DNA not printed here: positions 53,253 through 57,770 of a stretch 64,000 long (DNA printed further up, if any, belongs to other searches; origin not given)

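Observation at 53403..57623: A MYXO-CTERM-like sorting tail and a fresh lipoprotein signal peptide lie in the middle of one 1400-codon open frame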

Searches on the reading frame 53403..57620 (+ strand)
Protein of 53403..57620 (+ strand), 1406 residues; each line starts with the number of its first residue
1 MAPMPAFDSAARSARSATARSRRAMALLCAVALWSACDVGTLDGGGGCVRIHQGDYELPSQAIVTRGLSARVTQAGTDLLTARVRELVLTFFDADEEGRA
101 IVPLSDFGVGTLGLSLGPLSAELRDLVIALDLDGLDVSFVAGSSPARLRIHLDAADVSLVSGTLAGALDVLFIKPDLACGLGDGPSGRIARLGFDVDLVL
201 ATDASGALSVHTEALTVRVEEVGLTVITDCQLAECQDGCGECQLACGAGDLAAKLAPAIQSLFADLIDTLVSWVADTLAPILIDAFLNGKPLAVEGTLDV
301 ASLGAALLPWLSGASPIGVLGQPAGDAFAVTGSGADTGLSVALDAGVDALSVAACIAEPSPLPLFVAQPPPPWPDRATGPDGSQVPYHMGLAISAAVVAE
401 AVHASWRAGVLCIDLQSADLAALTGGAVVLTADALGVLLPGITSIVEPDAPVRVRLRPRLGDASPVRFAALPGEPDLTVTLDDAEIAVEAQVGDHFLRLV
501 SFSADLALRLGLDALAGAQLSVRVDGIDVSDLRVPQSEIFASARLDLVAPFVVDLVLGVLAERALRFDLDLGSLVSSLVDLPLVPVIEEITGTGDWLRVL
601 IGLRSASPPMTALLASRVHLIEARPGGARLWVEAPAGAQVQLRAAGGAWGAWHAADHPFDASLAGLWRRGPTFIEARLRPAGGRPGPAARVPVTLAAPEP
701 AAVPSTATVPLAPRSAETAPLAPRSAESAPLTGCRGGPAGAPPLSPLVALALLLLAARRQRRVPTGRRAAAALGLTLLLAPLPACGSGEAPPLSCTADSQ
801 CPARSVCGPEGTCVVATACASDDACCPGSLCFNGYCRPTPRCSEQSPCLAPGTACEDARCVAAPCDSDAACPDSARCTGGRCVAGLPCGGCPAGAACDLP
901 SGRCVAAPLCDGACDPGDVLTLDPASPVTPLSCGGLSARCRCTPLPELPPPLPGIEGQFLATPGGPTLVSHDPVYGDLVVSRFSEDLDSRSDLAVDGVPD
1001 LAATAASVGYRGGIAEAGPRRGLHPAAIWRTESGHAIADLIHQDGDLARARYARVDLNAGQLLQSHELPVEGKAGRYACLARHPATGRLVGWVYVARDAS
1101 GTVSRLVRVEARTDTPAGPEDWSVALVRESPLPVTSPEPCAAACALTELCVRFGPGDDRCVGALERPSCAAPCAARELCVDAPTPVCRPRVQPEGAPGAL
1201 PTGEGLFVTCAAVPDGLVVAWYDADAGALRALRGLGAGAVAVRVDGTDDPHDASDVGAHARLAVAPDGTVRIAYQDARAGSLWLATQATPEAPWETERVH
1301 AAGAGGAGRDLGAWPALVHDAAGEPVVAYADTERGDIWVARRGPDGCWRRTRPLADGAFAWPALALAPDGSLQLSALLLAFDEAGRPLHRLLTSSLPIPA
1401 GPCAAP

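Call 5: search_protein_families(library=ncbifam, proteins=[window:53403-57620:+], max_evalue=1)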
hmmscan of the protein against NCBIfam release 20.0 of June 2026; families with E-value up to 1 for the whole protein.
window:53403-57620:+ (1406 aa): 1 family
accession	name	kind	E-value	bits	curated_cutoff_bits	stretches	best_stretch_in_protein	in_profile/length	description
NF058595.1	invert_tail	domain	0.11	12.9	37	1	736-790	25-77/113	lipo-invert putative C-terminal anchoring domain-containing protein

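Call 6: search_protein_families(library=pfam, proteins=[window:53403-57620:+], max_evalue=1)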
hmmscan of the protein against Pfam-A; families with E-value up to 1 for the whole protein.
window:53403-57620:+ (1406 aa): 1 family
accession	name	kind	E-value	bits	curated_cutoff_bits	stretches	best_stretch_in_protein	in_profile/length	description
PF04706.18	Dickkopf_N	-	0.06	14.1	25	1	794-836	1-50/51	Dickkopf N-terminal cysteine-rich region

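Call 7: find_homologous_proteins(query=window:53403-57620:+, max_evalue=0.001)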
Query window:53403-57620:+ (1406 aa): 16 proteins with E <= 0.001 among 8000 candidates.
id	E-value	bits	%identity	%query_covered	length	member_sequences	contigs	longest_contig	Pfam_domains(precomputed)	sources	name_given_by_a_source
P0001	0.0e+0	3092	100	100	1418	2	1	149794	-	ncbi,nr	ncbi:MAG: hypothetical protein H6744_15290 [Deltaproteobacteria bacterium]|nr:hypothetical protein [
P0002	0.0e+0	2183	71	97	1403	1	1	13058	-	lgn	-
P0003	0.0e+0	2168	72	98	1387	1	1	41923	-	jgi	jgi:hypothetical protein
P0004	0.0e+0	2130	71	97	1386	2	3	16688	-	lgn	-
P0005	0.0e+0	1475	69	71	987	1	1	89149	-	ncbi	ncbi:MAG: hypothetical protein R3F39_13720 [Myxococcota bacterium]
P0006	0.0e+0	1181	45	98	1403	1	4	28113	-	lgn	-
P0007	0.0e+0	1178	46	99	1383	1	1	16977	-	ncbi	-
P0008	0.0e+0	1167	46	98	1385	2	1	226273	-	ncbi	-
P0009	0.0e+0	1098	43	97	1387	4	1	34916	-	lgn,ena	-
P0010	5.9e-295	1000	45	47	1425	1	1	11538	-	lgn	-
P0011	5.5e-268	911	39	97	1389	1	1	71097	-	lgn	-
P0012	1.2e-265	903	40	96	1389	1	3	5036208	-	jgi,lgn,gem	-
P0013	6.6e-227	775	47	40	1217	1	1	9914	-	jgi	-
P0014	1.7e-220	754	39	97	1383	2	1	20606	-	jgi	jgi:hypothetical protein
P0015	4.6e-178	613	41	45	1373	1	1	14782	-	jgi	jgi:hypothetical protein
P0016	1.5e-158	548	40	44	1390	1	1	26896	-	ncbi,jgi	jgi:hypothetical protein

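Call 20: find_encoding_contigs(protein=P0012, flank=8000, max_places=1)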
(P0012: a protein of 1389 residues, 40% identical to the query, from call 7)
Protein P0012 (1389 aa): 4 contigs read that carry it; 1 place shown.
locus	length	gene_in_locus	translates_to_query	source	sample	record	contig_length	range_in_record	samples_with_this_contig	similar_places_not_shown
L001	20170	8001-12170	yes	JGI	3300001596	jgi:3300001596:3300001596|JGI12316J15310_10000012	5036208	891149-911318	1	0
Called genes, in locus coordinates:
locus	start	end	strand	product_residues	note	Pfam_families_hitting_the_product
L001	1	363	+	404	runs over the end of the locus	-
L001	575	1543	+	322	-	PF12146:Hydrolase_4, PF00561:Abhydrolase_1 (weak)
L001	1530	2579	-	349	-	-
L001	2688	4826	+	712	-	PF20142:Scaffold (faint), PF01471:PG_binding_1, PF03734:YkuD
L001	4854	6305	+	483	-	-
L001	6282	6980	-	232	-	-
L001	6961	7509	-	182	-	PF00239:Resolvase (weak), PF02796:HTH_7 (weak), PF13551:HTH_29 (weak)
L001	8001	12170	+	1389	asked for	-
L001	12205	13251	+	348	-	PF01628:HrcA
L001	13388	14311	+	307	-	PF01025:GrpE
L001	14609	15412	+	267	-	PF13174:TPR_6 (faint), PF13428:TPR_14 (faint), PF13432:TPR_16 (weak), PF13525:YfiO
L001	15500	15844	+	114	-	-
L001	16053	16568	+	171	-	PF02559:CarD_TRCF_RID, PF21095:CarD_C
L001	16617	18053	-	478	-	PF01546:Peptidase_M20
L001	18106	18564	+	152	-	PF02580:Tyr_Deacylase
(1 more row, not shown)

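Call 21: find_encoding_contigs(protein=P0008, flank=8000, max_places=1)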
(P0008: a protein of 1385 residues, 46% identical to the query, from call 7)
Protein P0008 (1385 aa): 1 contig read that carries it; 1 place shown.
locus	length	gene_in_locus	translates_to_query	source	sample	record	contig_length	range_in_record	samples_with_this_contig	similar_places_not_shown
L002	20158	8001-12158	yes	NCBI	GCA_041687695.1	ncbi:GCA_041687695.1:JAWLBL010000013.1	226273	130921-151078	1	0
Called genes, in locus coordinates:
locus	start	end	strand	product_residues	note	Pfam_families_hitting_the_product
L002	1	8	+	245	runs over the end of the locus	PF00106:adh_short, PF01370:Epimerase (weak), PF08659:KR (faint), PF13561:adh_short_C2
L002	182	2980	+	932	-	PF13191:AAA_16, PF07719:TPR_2 (faint), PF10602:RPN7 (faint), PF13176:TPR_7 (faint), PF17874:TPR_MalT, PF13424:TPR_12, PF17874:TPR_MalT (weak), PF13424:TPR_12, +4 more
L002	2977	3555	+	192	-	-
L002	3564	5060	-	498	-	PF00069:Pkinase, PF01636:APH (faint), PF07714:PK_Tyr_Ser-Thr, PF13453:Zn_ribbon_TFIIB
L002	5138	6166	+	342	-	PF00561:Abhydrolase_1, PF12146:Hydrolase_4 (faint)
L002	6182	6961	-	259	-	PF13505:OMP_b-brl (weak)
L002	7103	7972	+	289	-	PF16697:Yop-YscD_cpl, PF00498:FHA, PF00990:GGDEF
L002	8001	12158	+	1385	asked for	-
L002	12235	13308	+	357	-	PF01628:HrcA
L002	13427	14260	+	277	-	PF01025:GrpE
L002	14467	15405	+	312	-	-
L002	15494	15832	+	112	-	-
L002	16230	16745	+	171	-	PF02559:CarD_TRCF_RID, PF21095:CarD_C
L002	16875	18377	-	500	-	PF01546:Peptidase_M20, PF07687:M20_dimer (weak)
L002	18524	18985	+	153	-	PF02580:Tyr_Deacylase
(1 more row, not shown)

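Call 22: find_encoding_contigs(protein=P0016, flank=8000, max_places=1)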
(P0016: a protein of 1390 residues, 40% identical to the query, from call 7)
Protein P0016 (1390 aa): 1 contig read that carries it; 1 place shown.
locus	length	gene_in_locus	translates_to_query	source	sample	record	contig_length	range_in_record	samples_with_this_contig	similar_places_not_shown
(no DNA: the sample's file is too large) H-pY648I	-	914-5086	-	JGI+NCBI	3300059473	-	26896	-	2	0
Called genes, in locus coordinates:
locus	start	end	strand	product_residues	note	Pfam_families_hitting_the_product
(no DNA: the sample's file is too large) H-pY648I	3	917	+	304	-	?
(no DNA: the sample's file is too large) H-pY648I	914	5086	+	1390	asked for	-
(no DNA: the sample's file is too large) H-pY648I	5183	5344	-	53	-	-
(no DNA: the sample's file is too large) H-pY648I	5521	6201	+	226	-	PF00440:TetR_N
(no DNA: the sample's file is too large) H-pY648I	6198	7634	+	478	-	PF00171:Aldedh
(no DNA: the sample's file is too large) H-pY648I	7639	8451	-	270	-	PF00149:Metallophos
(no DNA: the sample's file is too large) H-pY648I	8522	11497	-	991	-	PF05088:Bac_GDH_CD, PF00208:ELFV_dehydrog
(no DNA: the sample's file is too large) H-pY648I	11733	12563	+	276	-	PF08238:Sel1 (faint)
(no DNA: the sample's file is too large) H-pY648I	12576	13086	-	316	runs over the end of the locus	PF01022:HTH_5, PF12840:HTH_20, PF01209:Ubie_methyltran, PF13489:Methyltransf_23, PF08241:Methyltransf_11, PF08242:Methyltransf_12, PF13649:Methyltransf_25, PF13847:Methyltransf_31, +5 more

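Call 23: find_encoding_contigs(protein=P0003, flank=8000, max_places=1)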
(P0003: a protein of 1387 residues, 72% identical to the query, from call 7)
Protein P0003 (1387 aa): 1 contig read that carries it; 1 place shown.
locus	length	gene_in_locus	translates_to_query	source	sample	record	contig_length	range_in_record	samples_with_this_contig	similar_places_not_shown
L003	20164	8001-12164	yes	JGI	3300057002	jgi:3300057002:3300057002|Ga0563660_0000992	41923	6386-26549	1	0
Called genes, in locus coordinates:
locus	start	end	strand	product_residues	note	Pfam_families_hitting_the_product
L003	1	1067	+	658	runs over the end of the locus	-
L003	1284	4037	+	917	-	PF13191:AAA_16, PF13401:AAA_22 (faint), PF07719:TPR_2 (faint), PF13374:TPR_10 (faint), PF17874:TPR_MalT, PF13414:TPR_11 (faint), PF00515:TPR_1 (faint), PF13424:TPR_12, +1 more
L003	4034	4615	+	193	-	-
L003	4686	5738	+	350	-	PF00561:Abhydrolase_1, PF12146:Hydrolase_4 (faint)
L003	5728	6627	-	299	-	-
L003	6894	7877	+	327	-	PF16697:Yop-YscD_cpl, PF00498:FHA, PF00990:GGDEF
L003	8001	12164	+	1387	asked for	-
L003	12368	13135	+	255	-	PF01025:GrpE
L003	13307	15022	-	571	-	PF00069:Pkinase, PF07714:PK_Tyr_Ser-Thr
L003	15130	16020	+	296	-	PF13525:YfiO, PF13174:TPR_6 (faint), PF13428:TPR_14 (faint), PF13432:TPR_16 (weak)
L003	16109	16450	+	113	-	-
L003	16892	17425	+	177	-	PF02559:CarD_TRCF_RID, PF21095:CarD_C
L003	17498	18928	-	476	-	PF01546:Peptidase_M20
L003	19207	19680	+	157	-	PF02580:Tyr_Deacylase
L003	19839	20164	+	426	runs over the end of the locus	-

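Call 24: find_related_loci(query=A1, collection=genome_contigs, flank=6000)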
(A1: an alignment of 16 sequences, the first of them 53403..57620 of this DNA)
Query A1 (1406 aa) in genome_contigs; peptide patterns used: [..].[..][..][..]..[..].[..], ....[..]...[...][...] (x = any residue, [..] = any of these).
91 stretches matched a pattern; 12 encode a relative of the query (tblastn E <= 1e-3); 11 distinct loci.
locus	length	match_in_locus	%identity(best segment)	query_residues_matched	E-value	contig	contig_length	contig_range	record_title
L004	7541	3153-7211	71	37-1404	0e+0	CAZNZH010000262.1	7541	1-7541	MAG TPA_asm: uncultured Myxococcales bacterium isolate binchicken_co235_11 genome assembly, contig: NODE_21997_length_75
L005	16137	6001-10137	46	18-1399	0e+0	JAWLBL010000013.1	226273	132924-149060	MAG: Myxococcota bacterium isolate 15dZY3.bin.102 NODE_119_length_226273_cov_86.592460, whole genome shotgun sequence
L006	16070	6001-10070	69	37-1405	0e+0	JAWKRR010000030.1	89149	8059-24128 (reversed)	MAG: Myxococcota bacterium isolate BC1.85 BC1.85.fa-30, whole genome shotgun sequence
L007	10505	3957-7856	40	50-1366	0e+0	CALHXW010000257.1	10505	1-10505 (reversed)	MAG: uncultured bacterium isolate R4_Bin_Bin_91_sub_1 genome assembly, contig: c_000003171205, whole genome shotgun sequ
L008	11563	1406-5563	43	37-1399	0e+0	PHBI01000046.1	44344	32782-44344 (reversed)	MAG: Deltaproteobacteria bacterium HGW-Deltaproteobacteria-14 08E140C01_z5_2013_Ig3399_v2_scaffold_876, whole genome sho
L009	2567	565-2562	45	31-686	1e-160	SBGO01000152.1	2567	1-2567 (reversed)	MAG: Deltaproteobacteria bacterium isolate M1802 scaffold_6490_1, whole genome shotgun sequence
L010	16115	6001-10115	43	37-1389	6e-148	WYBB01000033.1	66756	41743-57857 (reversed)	MAG: Deltaproteobacteria bacterium isolate PRO4 k127_53452, whole genome shotgun sequence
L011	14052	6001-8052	45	25-693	7e-143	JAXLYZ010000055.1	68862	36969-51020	MAG: Myxococcota bacterium isolate STL-MYX26 C4.62.fa-55, whole genome shotgun sequence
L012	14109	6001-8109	44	17-700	1e-137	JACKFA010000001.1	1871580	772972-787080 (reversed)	MAG: Deltaproteobacteria bacterium isolate HK-STAS-MYXO-48 HK-STAS-MYXO-48_1, whole genome shotgun sequence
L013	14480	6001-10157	43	14-1400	7e-143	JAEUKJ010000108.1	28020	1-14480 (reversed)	MAG: Deltaproteobacteria bacterium isolate new MAG-92 k141_4141857, whole genome shotgun sequence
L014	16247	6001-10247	40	1-1399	3e-122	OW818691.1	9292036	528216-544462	metagenome genome assembly, chromosome: 1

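Call 39: find_encoding_contigs(protein=P0006, flank=4000, max_places=1)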
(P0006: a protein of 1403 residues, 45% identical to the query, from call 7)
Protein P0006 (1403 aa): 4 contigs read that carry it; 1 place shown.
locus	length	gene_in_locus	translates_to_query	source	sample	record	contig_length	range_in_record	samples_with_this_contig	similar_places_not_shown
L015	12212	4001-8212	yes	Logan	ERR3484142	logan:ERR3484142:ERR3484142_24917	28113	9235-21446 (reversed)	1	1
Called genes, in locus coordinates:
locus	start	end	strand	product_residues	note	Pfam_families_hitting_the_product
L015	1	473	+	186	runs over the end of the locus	-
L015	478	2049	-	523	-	PF00069:Pkinase, PF07714:PK_Tyr_Ser-Thr, PF13453:Zn_ribbon_TFIIB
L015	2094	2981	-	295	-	-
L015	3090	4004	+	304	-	PF16697:Yop-YscD_cpl, PF00498:FHA, PF00990:GGDEF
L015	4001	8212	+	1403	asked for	-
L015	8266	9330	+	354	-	PF01628:HrcA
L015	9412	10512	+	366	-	PF01025:GrpE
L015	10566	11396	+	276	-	PF13174:TPR_6 (faint), PF13525:YfiO, PF13428:TPR_14 (faint), PF13432:TPR_16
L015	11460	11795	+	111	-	-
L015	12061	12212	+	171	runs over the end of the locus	PF02559:CarD_TRCF_RID, PF21095:CarD_C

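Call 40: find_encoding_contigs(protein=P0007, flank=4000, max_places=1)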
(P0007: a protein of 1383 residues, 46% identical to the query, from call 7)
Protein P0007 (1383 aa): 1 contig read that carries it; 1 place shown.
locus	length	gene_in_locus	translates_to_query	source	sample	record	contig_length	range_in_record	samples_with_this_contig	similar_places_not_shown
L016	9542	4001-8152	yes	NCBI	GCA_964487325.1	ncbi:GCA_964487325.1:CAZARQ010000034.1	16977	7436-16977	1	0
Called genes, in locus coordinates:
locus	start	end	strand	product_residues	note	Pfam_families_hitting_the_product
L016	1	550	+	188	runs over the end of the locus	-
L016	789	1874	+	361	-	PF00561:Abhydrolase_1, PF12146:Hydrolase_4, PF12697:Abhydrolase_6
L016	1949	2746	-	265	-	PF13505:OMP_b-brl (faint)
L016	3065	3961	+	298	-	PF16697:Yop-YscD_cpl, PF00498:FHA, PF00990:GGDEF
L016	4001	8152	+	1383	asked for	-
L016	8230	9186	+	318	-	PF01025:GrpE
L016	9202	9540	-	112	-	?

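Call 41: find_encoding_contigs(protein=P0009, flank=4000, max_places=1)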
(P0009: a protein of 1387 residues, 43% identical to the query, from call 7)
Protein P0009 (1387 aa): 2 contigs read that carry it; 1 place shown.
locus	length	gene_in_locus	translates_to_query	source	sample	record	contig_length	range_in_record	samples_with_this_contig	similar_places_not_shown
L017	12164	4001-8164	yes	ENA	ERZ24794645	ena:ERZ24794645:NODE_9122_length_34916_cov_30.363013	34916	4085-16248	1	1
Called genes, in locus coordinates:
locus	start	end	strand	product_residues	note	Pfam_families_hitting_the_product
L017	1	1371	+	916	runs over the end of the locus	PF13191:AAA_16, PF07719:TPR_2 (faint), PF13181:TPR_8 (faint), PF13374:TPR_10 (faint), PF13401:AAA_22 (faint), PF14938:SNAP (faint), PF17874:TPR_MalT, PF13424:TPR_12, +2 more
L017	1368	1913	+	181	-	-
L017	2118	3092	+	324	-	PF00561:Abhydrolase_1, PF12146:Hydrolase_4 (weak), PF12697:Abhydrolase_6 (weak)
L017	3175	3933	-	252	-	-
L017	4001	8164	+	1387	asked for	-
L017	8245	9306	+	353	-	PF01628:HrcA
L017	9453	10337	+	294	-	PF01025:GrpE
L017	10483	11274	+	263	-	PF13428:TPR_14 (faint), PF13525:YfiO, PF13174:TPR_6 (faint)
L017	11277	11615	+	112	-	-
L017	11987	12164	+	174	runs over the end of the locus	PF02559:CarD_TRCF_RID, PF21095:CarD_C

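Call 42: find_encoding_contigs(protein=P0011, flank=4000, max_places=1)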
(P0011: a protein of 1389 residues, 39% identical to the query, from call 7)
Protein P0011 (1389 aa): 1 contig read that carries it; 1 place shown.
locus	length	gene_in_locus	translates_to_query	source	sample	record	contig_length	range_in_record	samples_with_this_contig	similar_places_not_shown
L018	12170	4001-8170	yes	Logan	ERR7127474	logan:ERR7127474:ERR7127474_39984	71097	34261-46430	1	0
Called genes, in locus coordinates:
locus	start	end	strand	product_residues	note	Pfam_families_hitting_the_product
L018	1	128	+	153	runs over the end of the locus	PF00293:NUDIX (faint)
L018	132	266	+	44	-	PF00578:AhpC-TSA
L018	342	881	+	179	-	PF00578:AhpC-TSA (weak)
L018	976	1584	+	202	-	PF02698:DUF218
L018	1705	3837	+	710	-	PF20142:Scaffold (weak), PF01471:PG_binding_1, PF03734:YkuD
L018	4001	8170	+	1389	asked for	-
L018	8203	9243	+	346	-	PF01628:HrcA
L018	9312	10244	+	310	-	PF01025:GrpE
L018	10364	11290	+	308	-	PF13525:YfiO, PF13174:TPR_6 (faint), PF13432:TPR_16 (weak)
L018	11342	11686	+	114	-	-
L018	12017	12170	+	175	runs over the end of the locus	PF02559:CarD_TRCF_RID, PF21095:CarD_C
